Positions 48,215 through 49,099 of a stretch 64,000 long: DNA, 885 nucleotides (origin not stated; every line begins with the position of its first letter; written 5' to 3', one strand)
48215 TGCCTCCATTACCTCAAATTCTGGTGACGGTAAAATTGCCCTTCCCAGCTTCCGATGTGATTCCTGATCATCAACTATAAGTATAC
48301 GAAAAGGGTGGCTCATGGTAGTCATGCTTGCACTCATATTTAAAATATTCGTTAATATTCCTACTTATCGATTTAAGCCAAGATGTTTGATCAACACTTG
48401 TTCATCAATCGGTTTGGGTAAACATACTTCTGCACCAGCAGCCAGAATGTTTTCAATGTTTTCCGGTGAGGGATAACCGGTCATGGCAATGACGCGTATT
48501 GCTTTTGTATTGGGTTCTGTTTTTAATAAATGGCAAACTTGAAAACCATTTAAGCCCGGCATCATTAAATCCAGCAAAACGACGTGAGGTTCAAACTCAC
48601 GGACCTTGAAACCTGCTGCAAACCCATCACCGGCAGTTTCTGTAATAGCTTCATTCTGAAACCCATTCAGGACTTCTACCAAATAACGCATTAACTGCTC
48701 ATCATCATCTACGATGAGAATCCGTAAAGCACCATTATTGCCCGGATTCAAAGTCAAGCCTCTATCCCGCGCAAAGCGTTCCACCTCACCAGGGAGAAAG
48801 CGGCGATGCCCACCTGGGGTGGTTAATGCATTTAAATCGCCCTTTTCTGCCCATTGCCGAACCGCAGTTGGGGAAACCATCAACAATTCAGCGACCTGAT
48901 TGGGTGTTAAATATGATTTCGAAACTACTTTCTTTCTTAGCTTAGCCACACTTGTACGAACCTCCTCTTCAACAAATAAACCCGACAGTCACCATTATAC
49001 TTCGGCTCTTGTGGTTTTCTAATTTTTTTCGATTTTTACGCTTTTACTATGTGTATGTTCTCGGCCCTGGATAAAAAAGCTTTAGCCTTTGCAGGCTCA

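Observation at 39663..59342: AT-rich 20-kb signalling island: two paralogous giant hybrid kinases, HD-GYP and HTH-REC regulators, divergent complete che operon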

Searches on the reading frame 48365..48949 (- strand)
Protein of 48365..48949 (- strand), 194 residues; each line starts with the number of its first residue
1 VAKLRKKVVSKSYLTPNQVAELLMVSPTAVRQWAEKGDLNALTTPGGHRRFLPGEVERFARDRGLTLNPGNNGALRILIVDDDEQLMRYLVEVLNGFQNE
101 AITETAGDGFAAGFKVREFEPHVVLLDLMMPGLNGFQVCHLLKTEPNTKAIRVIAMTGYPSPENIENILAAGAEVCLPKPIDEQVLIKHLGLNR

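Call 3: search_protein_families(library=pfam, proteins=[window:48365-48949:-], max_evalue=0.01)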
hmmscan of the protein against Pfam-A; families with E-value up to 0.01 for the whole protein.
window:48365-48949:- (194 aa): 6 families
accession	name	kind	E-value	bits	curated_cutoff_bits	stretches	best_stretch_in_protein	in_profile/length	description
PF00072.30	Response_reg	-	1.2e-21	77.4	30.2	1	77-190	1-110/111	Response regulator receiver domain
PF12728.13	HTH_17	-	6e-11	42.9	27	1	13-63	1-50/51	Helix-turn-helix domain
PF13411.12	MerR_1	-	1.2e-05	25.7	21.6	1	15-61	2-48/69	MerR HTH family regulatory protein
PF00376.29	MerR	-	1.5e-05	25.1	28.2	1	15-51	1-38/38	MerR family regulatory protein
PF21332.3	AmiR_N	-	0.0032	17.9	27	1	145-191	62-108/111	AmiR, N-terminal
PF14549.12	P22_Cro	-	0.0037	17.4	30.2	0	12-35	8-31/60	DNA-binding transcriptional regulator Cro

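Call 41: find_homologous_proteins(query=window:48365-48949:-, max_evalue=1e-10)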
Query window:48365-48949:- (194 aa): 1869 proteins with E <= 1e-10 among 2156 candidates; the best 120 are listed.
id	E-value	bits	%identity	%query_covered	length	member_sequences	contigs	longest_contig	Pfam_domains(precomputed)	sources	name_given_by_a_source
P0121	3.8e-124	429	100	100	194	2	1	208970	PF12728.14,PF00376.30,PF00072.31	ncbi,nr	ncbi:MAG: response regulator [Gammaproteobacteria bacterium]|nr:response regulator [Gammaproteobacte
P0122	4.2e-103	361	86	95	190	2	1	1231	PF12728.14,PF00376.30,PF00072.31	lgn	-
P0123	6.5e-98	344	80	98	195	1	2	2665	PF12728.14,PF00376.30,PF13411.13,PF00072.31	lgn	-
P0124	7.4e-98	344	82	95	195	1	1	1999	PF12728.14,PF00376.30,PF00072.31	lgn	-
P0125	1.0e-94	333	78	97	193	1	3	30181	PF12728.14,PF00376.30,PF13411.13,PF00072.31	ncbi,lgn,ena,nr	ncbi:MAG TPA: response regulator [Acidiferrobacteraceae bacterium]|nr:response regulator [Acidiferro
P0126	3.5e-94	332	78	97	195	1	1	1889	PF12728.14,PF00376.30,PF13411.13,PF00072.31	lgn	-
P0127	3.1e-93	329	79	94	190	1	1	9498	PF12728.14,PF00376.30,PF00072.31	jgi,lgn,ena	-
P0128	3.7e-93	328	76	97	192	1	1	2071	PF12728.14,PF00376.30,PF13411.13,PF00072.31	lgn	-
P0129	8.6e-93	327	79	94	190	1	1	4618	PF12728.14,PF00376.30,PF00072.31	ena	-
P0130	1.2e-92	327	77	96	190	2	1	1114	PF12728.14,PF00376.30,PF13411.13,PF00072.31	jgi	-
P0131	1.0e-91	324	77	95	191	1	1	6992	PF12728.14,PF00376.30,PF13411.13,PF00072.31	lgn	-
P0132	1.3e-91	323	74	98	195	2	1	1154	PF12728.14,PF00376.30,PF00072.31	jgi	-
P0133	1.4e-91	323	77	95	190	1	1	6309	PF12728.14,PF00376.30,PF13411.13,PF00072.31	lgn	-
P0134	1.2e-90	320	75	98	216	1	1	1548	PF12728.14,PF00376.30,PF00072.31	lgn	-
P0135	1.8e-90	320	77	95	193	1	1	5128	PF12728.14,PF00376.30,PF00072.31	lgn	-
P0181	3.2e-74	267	65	93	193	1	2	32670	PF12728.14,PF00376.30,PF13411.13,PF00072.31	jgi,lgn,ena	-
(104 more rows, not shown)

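Call 43: find_related_loci(query=A1, collection=genome_contigs, flank=10000)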
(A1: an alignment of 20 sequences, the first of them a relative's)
Query A1 (194 aa) in genome_contigs; peptide patterns used: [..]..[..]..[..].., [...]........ (x = any residue, [..] = any of these).
599 stretches matched a pattern (row limit reached: there are more); 554 encode a relative of the query (tblastn E <= 1e-3); the best 80 are kept; 80 distinct loci.
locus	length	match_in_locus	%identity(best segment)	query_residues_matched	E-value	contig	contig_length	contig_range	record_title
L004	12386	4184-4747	78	7-194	1e-100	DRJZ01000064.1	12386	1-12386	MAG TPA_asm: Acidiferrobacteraceae bacterium isolate HyVt-429 HyVt-429_k95_19131, whole genome shotgun sequence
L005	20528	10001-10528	73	6-181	2e-88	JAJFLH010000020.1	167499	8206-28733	MAG: Mariprofundus sp. isolate OFTM252 OFTM252_19, whole genome shotgun sequence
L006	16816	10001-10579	61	2-194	7e-79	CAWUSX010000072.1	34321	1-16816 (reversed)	MAG: uncultured Gammaproteobacteria bacterium isolate HER19_SLT_250_bin_4_1 genome assembly, contig: HER19_SLT_250_bin_4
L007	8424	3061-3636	61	3-194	7e-78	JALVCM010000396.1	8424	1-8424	MAG: Thiohalobacter sp. isolate 134-614_metabat1_scaf2bin.038 134-614_scaffold_5756_c1, whole genome shotgun sequence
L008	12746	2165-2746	60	1-194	1e-77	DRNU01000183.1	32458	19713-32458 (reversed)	MAG TPA_asm: Gammaproteobacteria bacterium isolate HyVt-519 HyVt-519_k145_643936, whole genome shotgun sequence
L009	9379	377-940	60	7-194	5e-75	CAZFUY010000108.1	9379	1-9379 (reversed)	MAG TPA_asm: uncultured Thiotrichaceae bacterium isolate SRP128015_co3_148 genome assembly, contig: NODE_8916_length_937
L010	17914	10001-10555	59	11-192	3e-73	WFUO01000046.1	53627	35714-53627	MAG: Gammaproteobacteria bacterium isolate S139_76 k151_49375, whole genome shotgun sequence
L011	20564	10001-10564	58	5-192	1e-71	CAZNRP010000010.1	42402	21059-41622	MAG TPA_asm: uncultured Thiohalophilus sp. isolate SRP128015_co1_353 genome assembly, contig: NODE_826_length_42402_cov_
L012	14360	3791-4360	57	4-193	2e-68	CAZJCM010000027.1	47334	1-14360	MAG TPA_asm: uncultured Sedimenticola sp. isolate binchicken_co64_81 genome assembly, contig: NODE_428_length_47334_cov_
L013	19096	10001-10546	58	12-193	1e-67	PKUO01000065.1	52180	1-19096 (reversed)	MAG: Sedimenticola sp. isolate BM503 sc_448, whole genome shotgun sequence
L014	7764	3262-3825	57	6-193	9e-68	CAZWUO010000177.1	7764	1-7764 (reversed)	MAG TPA_asm: uncultured Ectothiorhodospiraceae bacterium isolate SRP128015_co3_147 genome assembly, contig: NODE_11898_l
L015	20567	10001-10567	56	6-192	4e-67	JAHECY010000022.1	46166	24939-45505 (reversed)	MAG: Gammaproteobacteria bacterium isolate Ww183 NODE_1172_length_46166_cov_4.204257, whole genome shotgun sequence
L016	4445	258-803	57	11-192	9e-67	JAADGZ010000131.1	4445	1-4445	MAG: Gammaproteobacteria bacterium isolate M_MetaBat.151 contig-127_33904, whole genome shotgun sequence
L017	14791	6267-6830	55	6-192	2e-66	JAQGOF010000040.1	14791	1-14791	MAG: Gammaproteobacteria bacterium isolate RYN_606 scaffold_528387, whole genome shotgun sequence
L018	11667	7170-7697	60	13-188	3e-66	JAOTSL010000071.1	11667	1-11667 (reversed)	MAG: Gammaproteobacteria bacterium isolate 13_Jan_SF_Bin23 13_Jan_SF_Bin23_scaffold_930_c1, whole genome shotgun sequenc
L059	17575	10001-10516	54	10-184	2e-58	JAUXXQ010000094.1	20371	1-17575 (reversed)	MAG: Methylobacter sp. isolate C17_concoct.bin.6 C17_k141_41721, whole genome shotgun sequence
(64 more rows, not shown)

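Call 46: find_encoding_contigs(protein=P0181, flank=10000, max_places=1)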
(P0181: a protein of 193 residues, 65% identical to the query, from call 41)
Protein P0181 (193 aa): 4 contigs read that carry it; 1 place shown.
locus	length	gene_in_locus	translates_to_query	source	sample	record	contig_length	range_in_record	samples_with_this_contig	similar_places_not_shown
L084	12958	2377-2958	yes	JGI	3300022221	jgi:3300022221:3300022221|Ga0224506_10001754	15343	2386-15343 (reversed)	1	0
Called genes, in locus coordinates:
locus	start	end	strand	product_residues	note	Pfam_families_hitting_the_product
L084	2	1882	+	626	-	?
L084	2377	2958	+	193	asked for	PF00376:MerR, PF12728:HTH_17, PF13411:MerR_1 (weak), PF00072:Response_reg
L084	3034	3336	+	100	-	PF13466:STAS_2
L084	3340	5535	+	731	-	PF01627:Hpt, PF02895:H-kinase_dim, PF02518:HATPase_c, PF01584:CheW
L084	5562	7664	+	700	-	PF08376:NIT, PF00672:HAMP (weak), PF00015:MCPsignal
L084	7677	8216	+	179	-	PF01584:CheW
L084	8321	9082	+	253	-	PF03705:CheR_N, PF01739:CheR, PF08242:Methyltransf_12 (faint), PF08241:Methyltransf_11 (faint), PF13649:Methyltransf_25 (faint)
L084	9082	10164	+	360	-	PF00072:Response_reg, PF01339:CheB_methylest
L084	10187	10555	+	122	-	PF00072:Response_reg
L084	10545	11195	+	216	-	PF03975:CheD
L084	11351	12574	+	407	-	PF00015:MCPsignal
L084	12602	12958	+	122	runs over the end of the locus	PF00072:Response_reg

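Call 47: find_encoding_contigs(protein=P0125, flank=10000, max_places=1)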
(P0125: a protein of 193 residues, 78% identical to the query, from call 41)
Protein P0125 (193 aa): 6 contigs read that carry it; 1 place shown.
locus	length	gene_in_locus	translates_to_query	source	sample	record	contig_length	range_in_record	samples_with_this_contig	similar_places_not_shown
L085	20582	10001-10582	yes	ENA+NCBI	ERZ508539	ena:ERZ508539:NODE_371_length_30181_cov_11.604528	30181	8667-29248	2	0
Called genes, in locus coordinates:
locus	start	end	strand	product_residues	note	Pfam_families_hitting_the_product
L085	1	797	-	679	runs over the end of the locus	PF07705:CARDB, PF10342:Kre9_KNH (faint)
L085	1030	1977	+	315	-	PF01745:IPT (weak), PF01715:IPPT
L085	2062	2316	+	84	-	PF17209:Hfq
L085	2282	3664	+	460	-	PF03193:RsgA_GTPase (faint), PF13167:GTP-bdg_N, PF16360:GTP-bdg_M, PF01926:MMR_HSR1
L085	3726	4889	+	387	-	PF12221:HflK_N, PF01145:Band_7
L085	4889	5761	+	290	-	PF01145:Band_7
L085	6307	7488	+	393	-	PF13393:tRNA-synt_His, PF27460:HisZ_C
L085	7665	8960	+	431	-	PF00709:Adenylsucc_synt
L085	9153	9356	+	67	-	PF11127:YgaP-like_TM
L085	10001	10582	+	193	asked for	PF00376:MerR (weak), PF12728:HTH_17, PF13411:MerR_1 (faint), PF00072:Response_reg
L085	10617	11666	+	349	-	PF00072:Response_reg, PF13487:HD_5, PF01966:HD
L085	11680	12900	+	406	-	PF00015:MCPsignal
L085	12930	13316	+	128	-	PF00072:Response_reg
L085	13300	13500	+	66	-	-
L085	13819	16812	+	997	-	PF21623:HK_sensor_dom_bact, PF13185:GAF_2, PF01590:GAF, PF00989:PAS, PF08448:PAS_4, PF13426:PAS_9, PF00512:HisKA, PF02518:HATPase_c, +1 more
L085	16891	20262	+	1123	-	PF13426:PAS_9, PF00989:PAS, PF13188:PAS_8, PF08447:PAS_3, PF08448:PAS_4, PF13426:PAS_9, PF01590:GAF, PF13185:GAF_2, +6 more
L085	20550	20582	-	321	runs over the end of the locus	?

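Call 51: find_encoding_contigs(protein=P0127, flank=10000, max_places=2)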
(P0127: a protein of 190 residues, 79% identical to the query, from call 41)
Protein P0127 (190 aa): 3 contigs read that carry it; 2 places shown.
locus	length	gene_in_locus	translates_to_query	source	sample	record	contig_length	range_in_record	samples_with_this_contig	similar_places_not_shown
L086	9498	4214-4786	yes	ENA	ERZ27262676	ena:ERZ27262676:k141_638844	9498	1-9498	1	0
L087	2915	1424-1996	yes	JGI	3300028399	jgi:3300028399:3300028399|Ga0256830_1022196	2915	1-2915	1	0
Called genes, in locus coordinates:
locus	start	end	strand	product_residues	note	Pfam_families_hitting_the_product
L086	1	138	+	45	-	?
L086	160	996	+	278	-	PF03167:UDG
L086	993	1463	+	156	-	PF00583:Acetyltransf_1, PF13673:Acetyltransf_10, PF13508:Acetyltransf_7, PF08445:FR47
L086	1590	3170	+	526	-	PF00009:GTP_EFTU, PF01926:MMR_HSR1 (faint), PF22042:EF-G_D2, PF03144:GTP_EFTU_D2, PF16658:RF3_C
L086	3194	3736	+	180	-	PF09831:DUF2058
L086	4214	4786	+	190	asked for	PF12728:HTH_17, PF00376:MerR, PF00072:Response_reg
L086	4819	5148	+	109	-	PF13466:STAS_2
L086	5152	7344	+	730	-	PF01627:Hpt, PF02895:H-kinase_dim, PF02518:HATPase_c, PF01584:CheW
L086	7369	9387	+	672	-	PF08376:NIT, PF00672:HAMP, PF00015:MCPsignal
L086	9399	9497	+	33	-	?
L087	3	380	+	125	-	?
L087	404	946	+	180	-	PF09831:DUF2058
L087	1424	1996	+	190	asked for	PF12728:HTH_17, PF00376:MerR, PF00072:Response_reg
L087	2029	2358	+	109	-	PF13466:STAS_2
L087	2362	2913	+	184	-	?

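Call 61: search_solved_structures(query=window:48365-48949:-, max_evalue=0.01, show_alignments=0)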
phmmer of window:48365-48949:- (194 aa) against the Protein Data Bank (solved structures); distinct sequences matched with E-value up to 0.01: 224 (the best 60 are shown).
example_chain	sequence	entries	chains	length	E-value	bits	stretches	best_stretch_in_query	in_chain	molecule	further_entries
3cnb_A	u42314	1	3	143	3.6e-21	78.9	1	75-188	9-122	DNA-binding response regulator, merR family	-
9g85_A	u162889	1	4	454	3.4e-18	69.2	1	75-187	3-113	Response regulator PleD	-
2wb4_A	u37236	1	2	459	3.5e-18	69.2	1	75-187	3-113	DIGUANYLATE CYCLASE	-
9g86_A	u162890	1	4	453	3.8e-18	69.1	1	75-187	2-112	Response regulator PleD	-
1w25_A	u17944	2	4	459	4e-18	69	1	75-187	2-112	STALKED-CELL DIFFERENTIATION CONTROLLING PROTEIN | RESPONSE REGULATOR PLED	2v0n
3nhz_A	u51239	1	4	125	1.6e-14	57.3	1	75-187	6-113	Two component system transcriptional regulator mtrA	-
2gwr_A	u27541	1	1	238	8.6e-14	54.9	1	75-187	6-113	DNA-binding response regulator mtrA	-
3lte_A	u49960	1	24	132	1.9e-12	50.5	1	75-188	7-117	Response regulator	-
9xzo_A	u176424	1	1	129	2.9e-11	46.6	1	76-188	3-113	De novo protein M1X0B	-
3gt7_A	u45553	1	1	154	2.7e-10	43.5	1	72-190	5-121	Sensor protein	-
4ja2_A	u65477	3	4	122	8.3e-10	41.9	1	76-188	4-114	Response regulator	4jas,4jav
9phz_E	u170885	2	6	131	1.4e-09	41.2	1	71-190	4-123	Stage 0 sporulation protein A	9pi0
1m5t_A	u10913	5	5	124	1.6e-09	40.9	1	76-182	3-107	cell division response regulator DivK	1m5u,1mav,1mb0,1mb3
9dvt_R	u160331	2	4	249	1.6e-09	40.9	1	76-187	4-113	DNA-binding dual master transcriptional regulator RpaA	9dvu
6azr_B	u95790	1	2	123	1.7e-09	40.8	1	76-188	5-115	Chemotaxis regulator-transmits chemoreceptor signals to flagelllar motor components CheY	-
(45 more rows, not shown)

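Call 73: search_protein_families(library=pfam, proteins=[L059:1130-3085:+, L059:3293-5200:+, L059:5676-6383:+, L059:6380-7120:+, L059:10585-13719:+, L059:13732-14802:+, L059:14813-15490:-, L059:9938-10552:+], max_evalue=0.001)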
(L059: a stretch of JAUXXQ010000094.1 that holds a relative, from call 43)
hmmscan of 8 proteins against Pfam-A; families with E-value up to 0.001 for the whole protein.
L059:1130-3085:+ (651 aa): 4 families
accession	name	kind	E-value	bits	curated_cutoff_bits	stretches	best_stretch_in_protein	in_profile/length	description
PF00015.26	MCPsignal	-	1e-38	133.3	34.6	1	441-582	3-172/172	Methyl-accepting chemotaxis protein (MCP) signalling domain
PF18947.5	HAMP_2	-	2.1e-20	72.8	24.3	1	311-373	1-63/67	HAMP domain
PF12729.13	4HB_MCP_1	-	8.2e-14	52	27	1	14-202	2-176/181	Four helix bundle sensory module for signal transduction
PF02203.21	TarH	-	3.9e-09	37.1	25.2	1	11-169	2-156/177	Tar ligand binding domain homologue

L059:3293-5200:+ (635 aa): 5 families
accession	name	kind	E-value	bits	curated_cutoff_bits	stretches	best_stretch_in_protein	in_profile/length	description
PF00015.26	MCPsignal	-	1.3e-40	139.5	34.6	1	423-564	3-172/172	Methyl-accepting chemotaxis protein (MCP) signalling domain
PF12729.13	4HB_MCP_1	-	1.4e-23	83.8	27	1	3-192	1-181/181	Four helix bundle sensory module for signal transduction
PF00672.30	HAMP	-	3.1e-14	53.4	25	1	216-266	1-51/53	HAMP domain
PF18947.5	HAMP_2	-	2.7e-12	46.9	24.3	1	299-355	7-63/67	HAMP domain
PF02203.21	TarH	-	2.6e-06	27.9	25.2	1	2-151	3-154/177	Tar ligand binding domain homologue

L059:5676-6383:+ (235 aa): 0 families

L059:6380-7120:+ (246 aa): 2 families
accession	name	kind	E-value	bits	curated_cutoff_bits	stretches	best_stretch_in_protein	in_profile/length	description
PF19583.5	ODP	-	4.7e-71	239.1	27.2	1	29-221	1-194/194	ODP family beta lactamase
PF00753.33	Lactamase_B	-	6.5e-16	59.3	22.7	1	31-220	6-196/196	Metallo-beta-lactamase superfamily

L059:10585-13719:+ (1044 aa): 9 families
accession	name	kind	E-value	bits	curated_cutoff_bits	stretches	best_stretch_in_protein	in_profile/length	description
PF17159.10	MASE3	-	6.7e-63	212.8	31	1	50-279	3-226/226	Membrane-associated sensor domain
PF08448.16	PAS_4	-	4e-28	98.3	23.1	3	548-656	1-110/110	PAS fold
PF13426.13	PAS_9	-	2.6e-21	76.3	27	1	431-529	7-103/103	PAS domain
PF02518.31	HATPase_c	-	3.8e-19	69.6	26.4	1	780-901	2-110/111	Histidine kinase-, DNA gyrase B-, and HSP90-like ATPase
PF00072.30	Response_reg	-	2.3e-18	66.8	30.2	1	925-1036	1-110/111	Response regulator receiver domain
PF00989.32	PAS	-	7.5e-17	61.8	22.6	2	416-520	3-109/113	PAS fold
PF08447.18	PAS_3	-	3.7e-14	53.2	25.6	1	439-521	3-86/89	PAS fold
PF00512.31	HisKA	-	1.3e-10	41.6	26.9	1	670-734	2-63/66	His Kinase A (phospho-acceptor) domain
PF13188.13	PAS_8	-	1.4e-10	41.1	21.8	1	416-476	3-60/65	PAS domain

L059:13732-14802:+ (356 aa): 4 families
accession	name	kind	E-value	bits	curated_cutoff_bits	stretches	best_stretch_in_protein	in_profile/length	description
PF13487.12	HD_5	-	2.9e-35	122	27.2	1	152-316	3-169/170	HD domain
PF00072.30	Response_reg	-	1.3e-27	96.6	30.2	1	18-129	1-110/111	Response regulator receiver domain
PF01966.28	HD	-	1.8e-20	73.8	22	1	164-284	2-115/116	HD domain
PF23198.2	PDE8A_N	-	0.00063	20.1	29.6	1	39-95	34-91/147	PDE8A-like, N-terminal domain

L059:14813-15490:- (225 aa): 1 family
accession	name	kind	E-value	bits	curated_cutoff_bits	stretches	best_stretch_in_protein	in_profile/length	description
PF00578.27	AhpC-TSA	-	4.1e-05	24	26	0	15-89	6-72/124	AhpC/TSA family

L059:9938-10552:+ (204 aa): 4 families
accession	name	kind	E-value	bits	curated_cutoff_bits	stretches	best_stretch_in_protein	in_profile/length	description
PF00072.30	Response_reg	-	2.4e-23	82.9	30.2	1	86-196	1-107/111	Response regulator receiver domain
PF12728.13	HTH_17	-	7.8e-12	45.7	27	1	25-75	1-50/51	Helix-turn-helix domain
PF00376.29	MerR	-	1.4e-10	41.3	28.2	1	27-63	1-38/38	MerR family regulatory protein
PF13411.12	MerR_1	-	6.5e-07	29.8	21.6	1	27-71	2-46/69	MerR HTH family regulatory protein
